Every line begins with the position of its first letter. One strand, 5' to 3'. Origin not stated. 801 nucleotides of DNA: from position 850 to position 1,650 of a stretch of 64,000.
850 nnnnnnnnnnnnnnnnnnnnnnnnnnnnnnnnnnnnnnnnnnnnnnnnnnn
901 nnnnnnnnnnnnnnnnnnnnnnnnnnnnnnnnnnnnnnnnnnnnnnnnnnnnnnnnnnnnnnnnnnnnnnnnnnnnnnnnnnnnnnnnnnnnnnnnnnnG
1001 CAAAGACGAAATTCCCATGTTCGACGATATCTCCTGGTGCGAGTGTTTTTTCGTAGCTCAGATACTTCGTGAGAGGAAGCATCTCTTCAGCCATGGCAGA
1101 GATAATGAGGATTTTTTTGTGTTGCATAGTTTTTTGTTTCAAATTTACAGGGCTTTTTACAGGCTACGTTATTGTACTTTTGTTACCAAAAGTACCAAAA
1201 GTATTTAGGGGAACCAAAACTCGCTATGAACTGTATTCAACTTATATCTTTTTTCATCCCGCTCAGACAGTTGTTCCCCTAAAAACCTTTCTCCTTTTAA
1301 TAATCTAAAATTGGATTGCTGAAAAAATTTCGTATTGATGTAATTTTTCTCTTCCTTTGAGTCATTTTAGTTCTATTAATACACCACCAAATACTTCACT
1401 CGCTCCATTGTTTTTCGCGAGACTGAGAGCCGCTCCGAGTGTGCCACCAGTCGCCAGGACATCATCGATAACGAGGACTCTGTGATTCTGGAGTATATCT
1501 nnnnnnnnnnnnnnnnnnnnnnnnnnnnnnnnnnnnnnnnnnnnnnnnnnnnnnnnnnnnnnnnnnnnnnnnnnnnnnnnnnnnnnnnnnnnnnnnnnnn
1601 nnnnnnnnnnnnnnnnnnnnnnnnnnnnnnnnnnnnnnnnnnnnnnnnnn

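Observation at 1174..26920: Three-copy structured intergenic repeat with compensatory stem changes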

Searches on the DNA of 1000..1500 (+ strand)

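Call 15: search_rna_families(source=window, start=1000, end=1500, threshold=evalue, max_evalue=10)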
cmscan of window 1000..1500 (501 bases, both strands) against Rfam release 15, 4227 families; matches with E-value up to 10: 5.
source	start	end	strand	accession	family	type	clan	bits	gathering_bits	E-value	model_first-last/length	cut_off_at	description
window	1204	1332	+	RF02638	EF0605_EF0606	Gene; sRNA;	-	18.4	219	0.41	1-179/179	no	Enterococcus sRNA EF0605_EF0606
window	1299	1363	-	RF00200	snoZ199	Gene; snRNA; snoRNA; CD-box;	-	16.9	47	5.4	1-84/84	no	Small nucleolar RNA Z199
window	1320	1397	+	RF00704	MIR397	Gene; miRNA;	-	15.9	55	4.6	1-117/117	no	MIR397 microRNA precursor family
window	1430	1462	+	RF01973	H19_2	Gene; lncRNA;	-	10.1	50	6.3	1-69/69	no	H19 conserved region 2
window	1314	1376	-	RF01675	CrcZ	Gene; sRNA;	-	9.5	95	2.7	1-398/398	no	Pseudomonas sRNA CrcZ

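Call 26: search_rna_families(sources=[L003, L016, L036, L042, L001, L004, L012, L015, L018, L035, L078, L087, L091, L101, L103, L111, L118, L120], threshold=gathering)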
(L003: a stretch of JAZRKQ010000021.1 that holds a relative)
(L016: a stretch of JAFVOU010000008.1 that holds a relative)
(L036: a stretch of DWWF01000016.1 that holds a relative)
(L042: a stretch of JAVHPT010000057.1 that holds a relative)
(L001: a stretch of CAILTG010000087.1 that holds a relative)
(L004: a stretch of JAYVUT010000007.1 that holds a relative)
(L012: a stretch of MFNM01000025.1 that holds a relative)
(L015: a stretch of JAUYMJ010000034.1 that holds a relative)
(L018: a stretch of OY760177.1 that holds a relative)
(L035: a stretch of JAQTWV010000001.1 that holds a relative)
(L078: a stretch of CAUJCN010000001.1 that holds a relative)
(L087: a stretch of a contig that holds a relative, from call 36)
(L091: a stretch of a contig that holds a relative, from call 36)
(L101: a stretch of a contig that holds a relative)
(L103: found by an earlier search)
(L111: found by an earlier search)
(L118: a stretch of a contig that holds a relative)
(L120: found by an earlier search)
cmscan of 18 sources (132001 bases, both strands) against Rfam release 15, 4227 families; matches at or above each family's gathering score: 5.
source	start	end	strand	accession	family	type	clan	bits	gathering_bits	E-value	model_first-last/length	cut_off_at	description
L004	5571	6009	-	RF00023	tmRNA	Gene;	CL00001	69.7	47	9.1e-25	1-374/374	no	transfer-messenger RNA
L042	6190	6261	+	RF00005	tRNA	Gene; tRNA;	CL00001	68.8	29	1.4e-12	1-71/71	no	tRNA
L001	6954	7037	+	RF00005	tRNA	Gene; tRNA;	CL00001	59.5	29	4.9e-10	1-71/71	no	tRNA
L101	2354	2437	-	RF00005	tRNA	Gene; tRNA;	CL00001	53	29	3.2e-08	1-71/71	no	tRNA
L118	1457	1538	-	RF00005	tRNA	Gene; tRNA;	CL00001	50.6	29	1.4e-07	1-71/71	no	tRNA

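Call 33: build_rna_model(alignment_id=A2, structure=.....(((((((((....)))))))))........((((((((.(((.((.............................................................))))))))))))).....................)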
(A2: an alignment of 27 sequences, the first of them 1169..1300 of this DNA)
Model R1 built from alignment A2 (27 sequences, 145 columns); structure: as given.
model positions 136; base pairs 22; branch points 1; effective number of sequences 3.06; information 0.59 bits per position. Calibrated on 0.2 Mb of random sequence (short: E-values are rough).
structure used (alignment columns):
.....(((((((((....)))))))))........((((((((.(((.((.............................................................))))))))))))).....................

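Call 34: search_with_rna_model(model_id=R1, source=window, filters=off, max_evalue=10, show_alignments=4)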
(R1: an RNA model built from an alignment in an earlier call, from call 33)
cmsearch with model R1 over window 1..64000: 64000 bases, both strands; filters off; matches with E-value up to 10: 16.
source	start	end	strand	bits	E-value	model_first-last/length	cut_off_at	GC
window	1169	1304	+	132.7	3.5e-26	1-136/136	no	0.33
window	22663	22795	+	114.6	2.3e-22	1-136/136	no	0.41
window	26859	26993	+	61.2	4.4e-11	1-136/136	no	0.36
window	26819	26890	-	36.1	8.7e-06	1-136/136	no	0.29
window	1145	1200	-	28.8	0.0003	1-136/136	no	0.34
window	22638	22694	-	24.2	0.0029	1-136/136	no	0.3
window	48022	48157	+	13.4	0.54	1-136/136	no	0.31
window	28035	28115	+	12.5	0.83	1-136/136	no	0.32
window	61516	61579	-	10.9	1.8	1-136/136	no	0.41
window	62153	62268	-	10.1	2.8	1-136/136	no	0.28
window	43537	43591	-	9.9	2.9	1-136/136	no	0.31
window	27341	27391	+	9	4.5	1-136/136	no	0.22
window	4299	4350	-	8.7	5.2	1-136/136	no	0.38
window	49616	49667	+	8.7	5.3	1-136/136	no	0.21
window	32984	33050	-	7.9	7.9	1-136/136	no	0.3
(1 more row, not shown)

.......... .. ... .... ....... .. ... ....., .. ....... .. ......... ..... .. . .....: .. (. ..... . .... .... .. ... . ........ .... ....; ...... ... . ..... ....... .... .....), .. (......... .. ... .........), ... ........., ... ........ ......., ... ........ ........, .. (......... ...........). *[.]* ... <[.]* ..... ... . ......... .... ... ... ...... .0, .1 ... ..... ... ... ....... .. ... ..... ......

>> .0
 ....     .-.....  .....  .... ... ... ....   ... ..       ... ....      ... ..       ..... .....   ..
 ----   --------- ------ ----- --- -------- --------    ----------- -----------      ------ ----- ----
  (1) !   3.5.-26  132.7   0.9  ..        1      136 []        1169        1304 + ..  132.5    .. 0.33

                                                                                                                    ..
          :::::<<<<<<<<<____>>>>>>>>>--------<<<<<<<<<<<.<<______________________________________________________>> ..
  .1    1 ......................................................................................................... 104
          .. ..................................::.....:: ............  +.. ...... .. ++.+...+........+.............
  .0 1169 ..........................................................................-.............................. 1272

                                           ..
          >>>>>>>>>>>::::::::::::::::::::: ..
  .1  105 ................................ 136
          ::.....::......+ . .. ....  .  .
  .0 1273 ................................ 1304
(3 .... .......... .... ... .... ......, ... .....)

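Call 36: search_with_rna_model(model_id=R1, sources=[L001, L002, L003, L004, L005, L006, L007, L008, L009, L010, L011, L012, L013, L014, L015, L016, L017, L018, L019, L020, L021, L022, L023, L024, L025, L026, L027, L028, L029, L030, L031, L032, L033, L034, L035, L036, L037, L038, L039, L040, L041, L042, L043, L044, L045, L046, L047, L048, L049, L050, L051, L052, L053, L054, L055, L056, L057, L058, L059, L060, L061, L062, L063, L064, L065, L066, L067, L068, L069, L070, L071, L072, L073, L074, L075, L076, L077, L078, L079, L080, L081, L082, L083, L084, L085, L086, L087, L088, L089, L090, L091, L092, L093, L094, L095, L096, L097, L098, L099, L100], max_evalue=0.001)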
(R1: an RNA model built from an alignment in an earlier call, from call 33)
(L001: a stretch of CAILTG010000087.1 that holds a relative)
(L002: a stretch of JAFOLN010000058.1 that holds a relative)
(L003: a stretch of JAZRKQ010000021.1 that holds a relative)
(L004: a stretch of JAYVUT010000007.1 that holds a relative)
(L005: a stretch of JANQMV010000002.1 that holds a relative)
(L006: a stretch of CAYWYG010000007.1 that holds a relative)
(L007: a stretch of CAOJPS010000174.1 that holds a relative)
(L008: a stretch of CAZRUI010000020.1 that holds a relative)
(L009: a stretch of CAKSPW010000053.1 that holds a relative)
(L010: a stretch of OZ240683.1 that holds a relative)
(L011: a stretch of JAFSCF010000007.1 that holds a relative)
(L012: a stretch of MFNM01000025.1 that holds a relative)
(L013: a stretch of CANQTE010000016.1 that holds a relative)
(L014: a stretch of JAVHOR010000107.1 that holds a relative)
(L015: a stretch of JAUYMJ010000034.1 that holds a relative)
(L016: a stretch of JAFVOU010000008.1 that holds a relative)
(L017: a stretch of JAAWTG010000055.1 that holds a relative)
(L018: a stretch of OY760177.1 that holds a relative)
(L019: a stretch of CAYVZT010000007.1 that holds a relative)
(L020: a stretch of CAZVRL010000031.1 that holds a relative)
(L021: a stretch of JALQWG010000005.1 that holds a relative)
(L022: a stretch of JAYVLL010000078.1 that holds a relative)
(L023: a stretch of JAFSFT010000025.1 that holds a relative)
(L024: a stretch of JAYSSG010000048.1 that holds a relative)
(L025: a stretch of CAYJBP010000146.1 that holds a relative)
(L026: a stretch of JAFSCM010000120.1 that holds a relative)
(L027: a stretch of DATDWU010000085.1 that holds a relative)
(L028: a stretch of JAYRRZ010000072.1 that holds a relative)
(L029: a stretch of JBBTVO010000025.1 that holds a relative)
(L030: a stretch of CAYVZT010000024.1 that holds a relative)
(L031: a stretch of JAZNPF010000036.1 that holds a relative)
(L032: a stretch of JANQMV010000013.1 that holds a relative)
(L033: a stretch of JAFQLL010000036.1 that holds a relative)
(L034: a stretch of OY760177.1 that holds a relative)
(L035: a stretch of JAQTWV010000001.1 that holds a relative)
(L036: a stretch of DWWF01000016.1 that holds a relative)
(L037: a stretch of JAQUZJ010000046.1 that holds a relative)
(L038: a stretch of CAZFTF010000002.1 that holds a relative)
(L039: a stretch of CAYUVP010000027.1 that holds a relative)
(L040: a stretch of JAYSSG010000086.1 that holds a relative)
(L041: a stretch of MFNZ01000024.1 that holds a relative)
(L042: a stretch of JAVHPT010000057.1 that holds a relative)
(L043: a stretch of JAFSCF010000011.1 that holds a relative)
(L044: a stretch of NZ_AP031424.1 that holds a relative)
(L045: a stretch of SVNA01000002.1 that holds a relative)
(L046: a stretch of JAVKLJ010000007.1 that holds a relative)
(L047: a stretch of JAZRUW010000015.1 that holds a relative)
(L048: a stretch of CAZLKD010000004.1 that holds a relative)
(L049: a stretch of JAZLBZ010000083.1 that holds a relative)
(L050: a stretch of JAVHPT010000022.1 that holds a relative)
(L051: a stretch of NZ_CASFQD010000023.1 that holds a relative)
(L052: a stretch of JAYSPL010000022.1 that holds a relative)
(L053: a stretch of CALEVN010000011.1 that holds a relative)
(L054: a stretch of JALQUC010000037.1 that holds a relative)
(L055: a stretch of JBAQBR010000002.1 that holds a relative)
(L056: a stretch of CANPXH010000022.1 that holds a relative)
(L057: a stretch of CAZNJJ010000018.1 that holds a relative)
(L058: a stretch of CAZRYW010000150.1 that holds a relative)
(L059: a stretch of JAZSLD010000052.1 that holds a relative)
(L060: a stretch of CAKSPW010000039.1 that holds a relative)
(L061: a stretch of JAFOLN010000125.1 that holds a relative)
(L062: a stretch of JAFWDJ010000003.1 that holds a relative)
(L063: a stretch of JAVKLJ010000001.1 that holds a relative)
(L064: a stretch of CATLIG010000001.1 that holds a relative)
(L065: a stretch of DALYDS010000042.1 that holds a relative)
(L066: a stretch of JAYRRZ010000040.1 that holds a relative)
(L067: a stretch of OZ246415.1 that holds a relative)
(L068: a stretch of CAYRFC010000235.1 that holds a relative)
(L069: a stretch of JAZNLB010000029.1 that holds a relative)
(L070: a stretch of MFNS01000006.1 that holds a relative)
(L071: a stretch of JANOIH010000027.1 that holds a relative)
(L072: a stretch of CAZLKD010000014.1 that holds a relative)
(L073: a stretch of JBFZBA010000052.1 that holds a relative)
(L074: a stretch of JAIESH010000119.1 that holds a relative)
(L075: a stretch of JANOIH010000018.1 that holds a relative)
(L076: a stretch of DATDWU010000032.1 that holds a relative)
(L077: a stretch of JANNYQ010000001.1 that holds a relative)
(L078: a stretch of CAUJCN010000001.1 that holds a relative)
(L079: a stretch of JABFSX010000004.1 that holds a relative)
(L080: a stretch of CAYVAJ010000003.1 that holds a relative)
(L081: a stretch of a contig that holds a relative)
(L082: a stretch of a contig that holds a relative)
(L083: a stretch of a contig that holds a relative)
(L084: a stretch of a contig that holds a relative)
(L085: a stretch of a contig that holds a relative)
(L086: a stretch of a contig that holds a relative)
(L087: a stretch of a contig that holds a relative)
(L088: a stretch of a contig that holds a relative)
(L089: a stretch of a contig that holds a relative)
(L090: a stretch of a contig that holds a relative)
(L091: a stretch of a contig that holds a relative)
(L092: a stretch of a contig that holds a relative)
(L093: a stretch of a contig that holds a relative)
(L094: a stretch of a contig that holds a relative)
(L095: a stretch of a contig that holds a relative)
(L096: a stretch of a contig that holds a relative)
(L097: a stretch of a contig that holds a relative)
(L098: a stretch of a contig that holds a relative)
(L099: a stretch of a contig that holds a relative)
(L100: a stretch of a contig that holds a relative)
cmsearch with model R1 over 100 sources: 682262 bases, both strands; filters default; matches with E-value up to 0.001: 125.
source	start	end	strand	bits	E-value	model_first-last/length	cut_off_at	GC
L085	2934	3066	-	133.5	2.6e-25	1-136/136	no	0.37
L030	2114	2249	+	131.7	6e-25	1-136/136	no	0.37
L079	2018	2150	-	131.3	7.2e-25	1-136/136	no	0.38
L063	4272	4404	-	131.1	8.2e-25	1-136/136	no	0.37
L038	4556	4690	+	130.1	1.3e-24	1-136/136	no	0.39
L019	4113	4247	+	129.1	2.2e-24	1-136/136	no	0.38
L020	6467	6601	+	128.5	2.9e-24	1-136/136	no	0.36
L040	1290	1424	+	126.7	6.7e-24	1-136/136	no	0.39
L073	3634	3770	-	126.7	6.7e-24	1-136/136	no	0.41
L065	2760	2895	+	125.4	1.3e-23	1-136/136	no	0.34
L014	362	494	+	125.3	1.4e-23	1-136/136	no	0.4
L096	951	1088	+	124.2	2.3e-23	1-136/136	no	0.38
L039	902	1037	-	123.3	3.5e-23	1-136/136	no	0.38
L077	7296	7428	+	120.9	1.2e-22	1-136/136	no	0.42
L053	3650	3783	+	120.5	1.4e-22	1-136/136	no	0.33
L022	304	442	-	117.9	4.9e-22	1-136/136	no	0.44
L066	5442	5574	+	117.5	6e-22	1-136/136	no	0.43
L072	2593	2727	+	107.4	8.3e-20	1-136/136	no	0.39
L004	7382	7524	-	106.7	1.1e-19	1-136/136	no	0.43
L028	7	149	-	104.7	3.1e-19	1-136/136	no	0.47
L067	6865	6997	-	104.5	3.3e-19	1-136/136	no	0.38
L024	3783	3922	-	103.1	6.7e-19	1-136/136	no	0.37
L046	3219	3361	-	103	6.9e-19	1-136/136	no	0.45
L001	2595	2728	-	98.2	7.3e-18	1-136/136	no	0.42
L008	2121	2281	+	96.3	1.8e-17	1-136/136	no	0.37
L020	2475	2634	+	90.5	3e-16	1-136/136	no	0.38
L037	793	932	+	90.1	3.6e-16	1-136/136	no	0.35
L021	560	723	+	81.3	2.6e-14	1-136/136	no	0.43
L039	1762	1913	-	78.4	1.1e-13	1-136/136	no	0.34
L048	4234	4377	-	76.7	2.5e-13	1-136/136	no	0.4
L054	4871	5031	+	69.5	8.1e-12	1-136/136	no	0.42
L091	415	541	+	67.5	2.2e-11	1-136/136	no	0.48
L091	2353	2483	+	62.2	2.9e-10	1-136/136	no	0.41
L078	4442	4563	+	60.9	5.4e-10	1-136/136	no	0.43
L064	6169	6245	-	57.4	3e-09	1-136/136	no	0.36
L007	5430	5510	+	56.6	4.4e-09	1-136/136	no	0.47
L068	2507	2586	+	56.5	4.6e-09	1-136/136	no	0.52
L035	625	749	-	54.7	1.1e-08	1-136/136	no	0.37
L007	5686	5766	+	53.9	1.6e-08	1-136/136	no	0.48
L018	3915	4033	-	52.6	3e-08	1-136/136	no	0.36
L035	462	591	+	51.8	4.5e-08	1-136/136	no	0.42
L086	2574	2649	-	50.7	7.5e-08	1-136/136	no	0.47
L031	6957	7034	+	48.2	2.5e-07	1-136/136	no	0.47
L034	3093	3216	-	48.2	2.6e-07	1-136/136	no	0.35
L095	3012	3089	-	48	2.8e-07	1-136/136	no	0.51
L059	5279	5356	+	48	2.8e-07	1-136/136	no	0.51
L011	1545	1622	-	47.7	3.3e-07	1-136/136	no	0.49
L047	4219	4296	-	47.4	3.8e-07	1-136/136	no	0.51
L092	6488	6564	+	46.7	5.2e-07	1-136/136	no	0.49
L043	7709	7820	-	46.4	6.3e-07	1-136/136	no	0.46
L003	1957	2034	-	46.3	6.6e-07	1-136/136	no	0.49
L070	7767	7834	+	45.7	8.7e-07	1-136/136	no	0.31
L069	3893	3969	-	45.2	1.1e-06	1-136/136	no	0.52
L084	235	343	-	45.2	1.1e-06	1-136/136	no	0.5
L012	441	579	-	44.1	1.9e-06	1-136/136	no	0.42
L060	2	75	-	43.7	2.3e-06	1-136/136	no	0.49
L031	109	192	+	42.9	3.4e-06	1-136/136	no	0.49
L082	515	593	-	42.8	3.5e-06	1-136/136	no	0.44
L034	5959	6082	-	42.8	3.6e-06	1-136/136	no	0.35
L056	3692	3770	-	42.2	4.8e-06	1-136/136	no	0.43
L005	7147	7225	-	42.2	4.9e-06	1-136/136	no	0.25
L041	6728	6883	+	42.1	5e-06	1-136/136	no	0.49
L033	115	183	-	41.7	6.1e-06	1-136/136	no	0.42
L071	437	555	+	41.6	6.6e-06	1-136/136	no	0.37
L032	2230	2309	+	41.3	7.5e-06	1-136/136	no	0.25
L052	686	766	-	40.9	9.2e-06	1-136/136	no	0.27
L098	6120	6193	-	40.6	1.1e-05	1-136/136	no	0.34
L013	3566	3677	+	40.4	1.2e-05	1-136/136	no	0.29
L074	1997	2076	+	40.3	1.2e-05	1-136/136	no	0.3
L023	2398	2474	-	40.3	1.2e-05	1-136/136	no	0.49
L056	2718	2797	+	40.3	1.2e-05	1-136/136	no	0.45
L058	193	279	-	40.1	1.3e-05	1-136/136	no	0.48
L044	1712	1788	-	40.1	1.3e-05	1-136/136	no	0.49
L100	3563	3611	+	39.9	1.4e-05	1-49/136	3'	0.43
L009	1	56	-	39.7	1.6e-05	1-115/136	3'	0.45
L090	4080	4221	+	39.6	1.7e-05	1-136/136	no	0.48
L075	1303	1381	+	39.5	1.8e-05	1-136/136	no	0.34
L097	4369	4439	-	39.4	1.8e-05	1-136/136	no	0.38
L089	1857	1913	-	38.9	2.4e-05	1-136/136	no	0.26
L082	4725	4785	+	38.6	2.7e-05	1-136/136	no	0.23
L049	5319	5454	-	38.5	2.9e-05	1-136/136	no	0.46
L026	255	327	+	38.4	3.1e-05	1-136/136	no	0.44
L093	4622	4701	-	38.2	3.3e-05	1-136/136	no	0.38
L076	36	143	+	38.2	3.3e-05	1-136/136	no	0.51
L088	2898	2974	-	38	3.6e-05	1-136/136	no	0.36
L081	4640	4715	+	38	3.7e-05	1-136/136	no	0.57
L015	4412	4479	+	37.7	4.3e-05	1-136/136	no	0.4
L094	7585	7703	+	37.6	4.5e-05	1-136/136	no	0.45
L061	25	81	-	37.4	5e-05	6-120/136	no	0.44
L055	6609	6723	+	37.4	5e-05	1-136/136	no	0.35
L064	6214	6278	+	37.3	5.2e-05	1-136/136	no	0.32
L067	6966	7028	+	37.2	5.4e-05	1-136/136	no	0.25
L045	686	762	-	36.8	6.6e-05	1-136/136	no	0.52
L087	3350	3429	+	36.7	6.9e-05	1-136/136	no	0.41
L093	4670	4746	+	36.6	7.1e-05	1-136/136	no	0.49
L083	5667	5799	-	36.6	7.3e-05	1-136/136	no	0.42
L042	5145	5257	+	36.2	8.7e-05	1-136/136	no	0.35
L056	2610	2673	+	36.2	8.9e-05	1-136/136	no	0.3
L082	4835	4914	+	36.2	9e-05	1-136/136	no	0.45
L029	6397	6458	+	36.1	9.1e-05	1-136/136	no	0.48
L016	5087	5159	+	36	9.5e-05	1-136/136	no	0.47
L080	6956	7104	+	35.7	0.00011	1-136/136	no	0.4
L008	2062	2152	-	35.6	0.00012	1-136/136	no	0.32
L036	1259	1310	-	34.9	0.00017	1-136/136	no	0.46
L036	1698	1749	-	34.9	0.00017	1-136/136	no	0.46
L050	1000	1060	+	34.8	0.00018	1-136/136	no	0.34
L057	4917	5028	+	34.6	0.00019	1-136/136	no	0.37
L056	3467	3526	-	34.5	0.0002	1-136/136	no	0.2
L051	571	622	-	34.4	0.00021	1-136/136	no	0.48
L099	720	758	+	34.3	0.00022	1-39/136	3'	0.38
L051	133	184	-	34.3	0.00023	1-136/136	no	0.5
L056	3336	3416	-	34.2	0.00024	1-136/136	no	0.49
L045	6013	6092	+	34.1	0.00024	1-136/136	no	0.52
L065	2721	2791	-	33.7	0.00029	1-136/136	no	0.25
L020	2418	2506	-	33.5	0.00033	1-136/136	no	0.3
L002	1280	1337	-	33.5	0.00033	6-120/136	no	0.52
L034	3185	3239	+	33.4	0.00034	1-136/136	no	0.22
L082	5077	5157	+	33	0.00042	1-136/136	no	0.49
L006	5231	5310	+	32.8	0.00047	1-136/136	no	0.49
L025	814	865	+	32.7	0.00049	1-136/136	no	0.29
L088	2943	2993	+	32.6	0.00051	1-136/136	no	0.22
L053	3614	3681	-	32.5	0.00054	1-136/136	no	0.38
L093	1541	1618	-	32.5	0.00054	1-136/136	no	0.53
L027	2151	2229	+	32.5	0.00055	1-136/136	no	0.46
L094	7804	7969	-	32.2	0.00062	1-136/136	no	0.45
